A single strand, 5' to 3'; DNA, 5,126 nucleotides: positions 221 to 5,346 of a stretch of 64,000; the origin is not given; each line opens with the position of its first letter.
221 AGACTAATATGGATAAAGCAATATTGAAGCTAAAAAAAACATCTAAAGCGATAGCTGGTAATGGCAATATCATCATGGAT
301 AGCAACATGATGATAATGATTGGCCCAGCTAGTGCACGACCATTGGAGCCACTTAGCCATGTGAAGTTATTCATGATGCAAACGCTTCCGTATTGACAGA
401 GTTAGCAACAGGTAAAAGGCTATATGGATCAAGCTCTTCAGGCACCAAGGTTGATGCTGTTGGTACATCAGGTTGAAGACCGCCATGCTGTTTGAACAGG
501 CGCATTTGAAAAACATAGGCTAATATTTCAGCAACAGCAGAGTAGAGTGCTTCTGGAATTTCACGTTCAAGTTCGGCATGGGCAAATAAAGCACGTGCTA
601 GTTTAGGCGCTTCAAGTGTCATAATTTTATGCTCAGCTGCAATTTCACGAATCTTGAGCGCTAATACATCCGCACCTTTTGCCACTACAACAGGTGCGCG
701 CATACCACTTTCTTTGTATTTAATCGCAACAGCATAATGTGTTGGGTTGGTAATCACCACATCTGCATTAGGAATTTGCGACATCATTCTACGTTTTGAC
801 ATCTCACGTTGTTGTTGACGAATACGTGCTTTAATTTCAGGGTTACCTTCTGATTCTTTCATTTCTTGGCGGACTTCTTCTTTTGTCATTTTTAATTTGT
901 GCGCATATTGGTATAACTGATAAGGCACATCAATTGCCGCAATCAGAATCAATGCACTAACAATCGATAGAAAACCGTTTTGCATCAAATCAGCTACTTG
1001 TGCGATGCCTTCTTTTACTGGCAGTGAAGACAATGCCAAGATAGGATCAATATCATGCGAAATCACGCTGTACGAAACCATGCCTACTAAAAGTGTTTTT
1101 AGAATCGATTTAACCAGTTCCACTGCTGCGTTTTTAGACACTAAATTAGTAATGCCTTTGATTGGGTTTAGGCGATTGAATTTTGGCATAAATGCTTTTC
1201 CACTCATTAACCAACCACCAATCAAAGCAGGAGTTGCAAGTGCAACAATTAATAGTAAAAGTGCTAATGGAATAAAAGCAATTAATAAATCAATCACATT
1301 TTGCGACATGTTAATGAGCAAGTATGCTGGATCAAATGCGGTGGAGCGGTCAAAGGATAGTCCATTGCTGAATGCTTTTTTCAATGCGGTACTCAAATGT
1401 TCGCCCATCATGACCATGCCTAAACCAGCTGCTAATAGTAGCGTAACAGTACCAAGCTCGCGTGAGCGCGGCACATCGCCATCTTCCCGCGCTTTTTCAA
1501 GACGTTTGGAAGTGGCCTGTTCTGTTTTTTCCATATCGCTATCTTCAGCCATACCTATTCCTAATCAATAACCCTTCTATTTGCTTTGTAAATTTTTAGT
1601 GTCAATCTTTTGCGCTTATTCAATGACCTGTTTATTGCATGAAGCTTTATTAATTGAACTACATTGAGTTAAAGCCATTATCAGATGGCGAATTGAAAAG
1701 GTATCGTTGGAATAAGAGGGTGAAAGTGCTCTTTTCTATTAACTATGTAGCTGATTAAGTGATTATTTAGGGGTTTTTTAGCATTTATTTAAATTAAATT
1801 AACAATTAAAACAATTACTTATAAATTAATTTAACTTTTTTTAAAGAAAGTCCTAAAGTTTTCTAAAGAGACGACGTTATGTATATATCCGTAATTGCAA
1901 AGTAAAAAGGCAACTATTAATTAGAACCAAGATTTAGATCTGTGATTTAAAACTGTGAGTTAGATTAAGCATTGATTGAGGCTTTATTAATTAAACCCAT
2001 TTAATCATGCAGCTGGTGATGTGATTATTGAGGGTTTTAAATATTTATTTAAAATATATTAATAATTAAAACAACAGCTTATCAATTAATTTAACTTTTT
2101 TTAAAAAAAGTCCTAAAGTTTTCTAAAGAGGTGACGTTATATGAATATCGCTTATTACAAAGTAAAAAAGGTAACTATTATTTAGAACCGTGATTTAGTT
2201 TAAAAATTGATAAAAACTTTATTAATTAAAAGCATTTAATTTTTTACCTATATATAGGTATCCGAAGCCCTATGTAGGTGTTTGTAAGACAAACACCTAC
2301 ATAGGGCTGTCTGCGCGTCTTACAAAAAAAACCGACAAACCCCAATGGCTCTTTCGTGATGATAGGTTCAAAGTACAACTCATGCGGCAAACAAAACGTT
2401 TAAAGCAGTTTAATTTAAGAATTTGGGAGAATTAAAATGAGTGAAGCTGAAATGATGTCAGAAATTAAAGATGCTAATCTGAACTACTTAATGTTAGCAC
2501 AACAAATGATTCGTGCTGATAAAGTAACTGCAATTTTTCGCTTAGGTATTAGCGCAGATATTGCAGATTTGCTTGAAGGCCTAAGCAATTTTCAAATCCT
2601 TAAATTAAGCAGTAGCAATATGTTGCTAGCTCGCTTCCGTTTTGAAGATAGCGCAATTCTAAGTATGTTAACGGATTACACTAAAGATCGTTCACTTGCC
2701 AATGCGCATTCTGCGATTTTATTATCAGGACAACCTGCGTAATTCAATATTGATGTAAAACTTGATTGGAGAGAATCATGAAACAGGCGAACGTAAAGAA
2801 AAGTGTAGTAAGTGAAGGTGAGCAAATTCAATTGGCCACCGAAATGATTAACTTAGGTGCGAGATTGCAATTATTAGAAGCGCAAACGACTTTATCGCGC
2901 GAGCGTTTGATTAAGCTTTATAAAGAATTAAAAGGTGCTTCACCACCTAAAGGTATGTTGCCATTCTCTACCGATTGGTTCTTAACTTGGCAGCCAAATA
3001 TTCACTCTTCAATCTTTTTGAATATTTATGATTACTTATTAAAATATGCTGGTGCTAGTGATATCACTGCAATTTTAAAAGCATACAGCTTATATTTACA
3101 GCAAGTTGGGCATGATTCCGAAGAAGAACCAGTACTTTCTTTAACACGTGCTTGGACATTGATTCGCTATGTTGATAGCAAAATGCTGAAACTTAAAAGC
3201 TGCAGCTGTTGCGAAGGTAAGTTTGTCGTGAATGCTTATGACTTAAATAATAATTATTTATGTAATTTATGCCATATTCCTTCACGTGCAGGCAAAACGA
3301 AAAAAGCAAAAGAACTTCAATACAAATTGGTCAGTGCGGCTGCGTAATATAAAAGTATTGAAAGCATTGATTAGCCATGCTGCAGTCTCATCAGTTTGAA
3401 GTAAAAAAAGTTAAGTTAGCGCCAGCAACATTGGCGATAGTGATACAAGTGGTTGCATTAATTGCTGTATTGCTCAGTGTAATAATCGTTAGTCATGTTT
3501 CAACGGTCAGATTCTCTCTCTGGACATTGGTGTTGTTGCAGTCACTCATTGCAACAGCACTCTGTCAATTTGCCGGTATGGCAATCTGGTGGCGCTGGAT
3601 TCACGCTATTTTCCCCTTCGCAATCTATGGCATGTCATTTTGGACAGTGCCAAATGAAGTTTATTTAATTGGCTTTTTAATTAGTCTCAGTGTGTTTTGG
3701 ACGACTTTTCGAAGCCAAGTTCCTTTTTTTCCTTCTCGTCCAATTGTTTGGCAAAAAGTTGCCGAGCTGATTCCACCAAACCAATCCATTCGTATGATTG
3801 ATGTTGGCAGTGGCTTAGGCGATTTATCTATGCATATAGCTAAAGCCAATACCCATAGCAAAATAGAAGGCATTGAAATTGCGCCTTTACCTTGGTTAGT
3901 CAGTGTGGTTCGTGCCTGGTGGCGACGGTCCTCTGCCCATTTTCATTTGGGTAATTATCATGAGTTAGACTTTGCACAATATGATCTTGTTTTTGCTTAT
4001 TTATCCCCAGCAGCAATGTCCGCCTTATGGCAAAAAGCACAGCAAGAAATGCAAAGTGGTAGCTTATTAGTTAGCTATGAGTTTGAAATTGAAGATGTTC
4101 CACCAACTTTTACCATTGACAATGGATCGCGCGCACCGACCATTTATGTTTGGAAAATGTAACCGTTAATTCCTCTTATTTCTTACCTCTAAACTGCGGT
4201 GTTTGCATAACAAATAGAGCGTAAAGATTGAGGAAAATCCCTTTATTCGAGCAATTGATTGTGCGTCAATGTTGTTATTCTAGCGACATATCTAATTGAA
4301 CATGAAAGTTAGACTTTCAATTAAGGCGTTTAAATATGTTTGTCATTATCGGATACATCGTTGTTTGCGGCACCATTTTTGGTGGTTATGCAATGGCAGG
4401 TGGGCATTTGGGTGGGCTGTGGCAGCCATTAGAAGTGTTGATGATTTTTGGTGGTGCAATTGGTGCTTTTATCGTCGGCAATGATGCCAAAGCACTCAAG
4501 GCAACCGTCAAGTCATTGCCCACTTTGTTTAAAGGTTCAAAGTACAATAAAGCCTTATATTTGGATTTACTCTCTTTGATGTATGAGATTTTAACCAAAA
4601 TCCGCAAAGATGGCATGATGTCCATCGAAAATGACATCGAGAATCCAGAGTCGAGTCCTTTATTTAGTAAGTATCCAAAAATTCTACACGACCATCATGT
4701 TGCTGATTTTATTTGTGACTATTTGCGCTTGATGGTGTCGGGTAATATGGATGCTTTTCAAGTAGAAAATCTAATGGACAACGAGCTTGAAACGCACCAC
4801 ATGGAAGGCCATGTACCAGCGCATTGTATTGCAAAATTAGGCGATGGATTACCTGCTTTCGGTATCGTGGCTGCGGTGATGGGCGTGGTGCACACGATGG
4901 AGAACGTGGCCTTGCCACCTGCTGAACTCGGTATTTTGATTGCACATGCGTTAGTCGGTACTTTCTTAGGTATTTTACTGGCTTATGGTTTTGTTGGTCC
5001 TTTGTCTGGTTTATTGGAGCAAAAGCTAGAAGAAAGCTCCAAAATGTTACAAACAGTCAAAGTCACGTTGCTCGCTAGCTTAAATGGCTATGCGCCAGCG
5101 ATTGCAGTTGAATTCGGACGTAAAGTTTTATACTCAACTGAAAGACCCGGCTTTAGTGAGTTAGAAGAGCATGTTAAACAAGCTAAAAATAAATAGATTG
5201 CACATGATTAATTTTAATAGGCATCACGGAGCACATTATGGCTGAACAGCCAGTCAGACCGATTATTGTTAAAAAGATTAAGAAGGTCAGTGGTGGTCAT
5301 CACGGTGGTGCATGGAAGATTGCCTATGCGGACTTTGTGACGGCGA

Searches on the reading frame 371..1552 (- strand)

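Call 7: search_protein_families(library=pfam, proteins=[window:371-1552:-], max_evalue=0.00001)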
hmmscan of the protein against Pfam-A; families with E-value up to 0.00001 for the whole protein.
window:371-1552:- (393 aa): 1 family
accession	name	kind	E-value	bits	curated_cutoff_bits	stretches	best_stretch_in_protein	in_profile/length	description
PF01312.24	Bac_export_2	-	6.4e-127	423.8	24.4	1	8-347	2-335/335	FlhB HrpN YscU SpaS Family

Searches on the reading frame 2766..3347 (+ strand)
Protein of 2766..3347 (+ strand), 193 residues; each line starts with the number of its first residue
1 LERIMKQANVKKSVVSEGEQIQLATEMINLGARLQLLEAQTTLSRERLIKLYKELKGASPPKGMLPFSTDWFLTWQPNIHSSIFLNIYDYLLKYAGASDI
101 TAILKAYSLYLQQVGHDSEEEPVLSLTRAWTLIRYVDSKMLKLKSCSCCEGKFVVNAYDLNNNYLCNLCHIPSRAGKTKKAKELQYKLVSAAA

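Call 7: search_protein_families(library=pfam, proteins=[window:2766-3347:+], max_evalue=0.00001)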
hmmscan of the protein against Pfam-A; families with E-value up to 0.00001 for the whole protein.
window:2766-3347:+ (193 aa): 1 family
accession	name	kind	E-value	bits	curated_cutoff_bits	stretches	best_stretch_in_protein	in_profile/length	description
PF05280.16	FlhC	-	1.9e-86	288.7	27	1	11-181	3-172/173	Flagellar transcriptional activator (FlhC)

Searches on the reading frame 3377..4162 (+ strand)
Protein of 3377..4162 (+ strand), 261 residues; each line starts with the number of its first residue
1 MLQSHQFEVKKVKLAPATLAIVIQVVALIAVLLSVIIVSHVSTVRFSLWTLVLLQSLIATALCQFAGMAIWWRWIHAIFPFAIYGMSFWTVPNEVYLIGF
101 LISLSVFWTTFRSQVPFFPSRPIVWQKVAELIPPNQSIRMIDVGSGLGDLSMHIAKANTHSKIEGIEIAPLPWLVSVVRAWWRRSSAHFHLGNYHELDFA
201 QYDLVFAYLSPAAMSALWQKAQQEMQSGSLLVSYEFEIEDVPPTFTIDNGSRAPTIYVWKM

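Call 7: search_protein_families(library=pfam, proteins=[window:3377-4162:+], max_evalue=0.00001)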
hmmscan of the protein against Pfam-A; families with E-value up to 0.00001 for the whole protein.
window:3377-4162:+ (261 aa): 0 families

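Call 8: search_protein_families(library=pfam, proteins=[window:3377-4162:+], max_evalue=1)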
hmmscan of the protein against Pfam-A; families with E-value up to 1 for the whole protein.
window:3377-4162:+ (261 aa): 7 families
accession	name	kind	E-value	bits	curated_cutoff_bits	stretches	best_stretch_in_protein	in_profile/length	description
PF13847.12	Methyltransf_31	-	0.00037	20.6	27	1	137-226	4-102/145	Methyltransferase domain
PF13649.12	Methyltransf_25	-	0.00071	20.7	27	1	141-223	2-87/97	Methyltransferase domain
PF05175.20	MTS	-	0.021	14.9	23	1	131-168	26-63/170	Methyltransferase small domain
PF02390.23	Methyltransf_4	-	0.022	14.7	24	1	139-170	4-35/173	Putative methyltransferase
PF08242.18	Methyltransf_12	-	0.023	15.9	30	1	141-208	1-72/98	Methyltransferase domain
PF04964.19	Flp_Fap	-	0.15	12.3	32.2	1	27-48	14-35/46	Flp/Fap pilin component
PF13489.12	Methyltransf_23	-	0.18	12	27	1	127-170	12-54/164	Methyltransferase domain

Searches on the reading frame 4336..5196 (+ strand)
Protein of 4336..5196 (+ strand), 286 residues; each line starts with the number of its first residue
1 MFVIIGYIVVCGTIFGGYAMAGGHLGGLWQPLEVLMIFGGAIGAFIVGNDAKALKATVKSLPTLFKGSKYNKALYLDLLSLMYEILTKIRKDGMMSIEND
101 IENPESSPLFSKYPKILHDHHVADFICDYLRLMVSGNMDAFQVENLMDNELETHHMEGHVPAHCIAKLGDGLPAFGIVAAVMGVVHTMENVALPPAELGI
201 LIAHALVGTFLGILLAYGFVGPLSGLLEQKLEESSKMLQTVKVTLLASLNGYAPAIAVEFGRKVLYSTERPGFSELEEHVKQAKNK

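Call 7: search_protein_families(library=pfam, proteins=[window:4336-5196:+], max_evalue=0.00001)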
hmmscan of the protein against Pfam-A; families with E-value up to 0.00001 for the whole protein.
window:4336-5196:+ (286 aa): 2 families
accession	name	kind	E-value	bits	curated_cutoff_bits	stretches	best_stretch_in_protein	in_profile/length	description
PF20560.3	MotA_N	-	6.5e-36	122.9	27.3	1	4-93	1-91/91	Motility protein A N-terminal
PF01618.21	MotA_ExbB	-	9.2e-11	42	22.9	1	124-238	8-125/127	MotA/TolQ/ExbB proton channel family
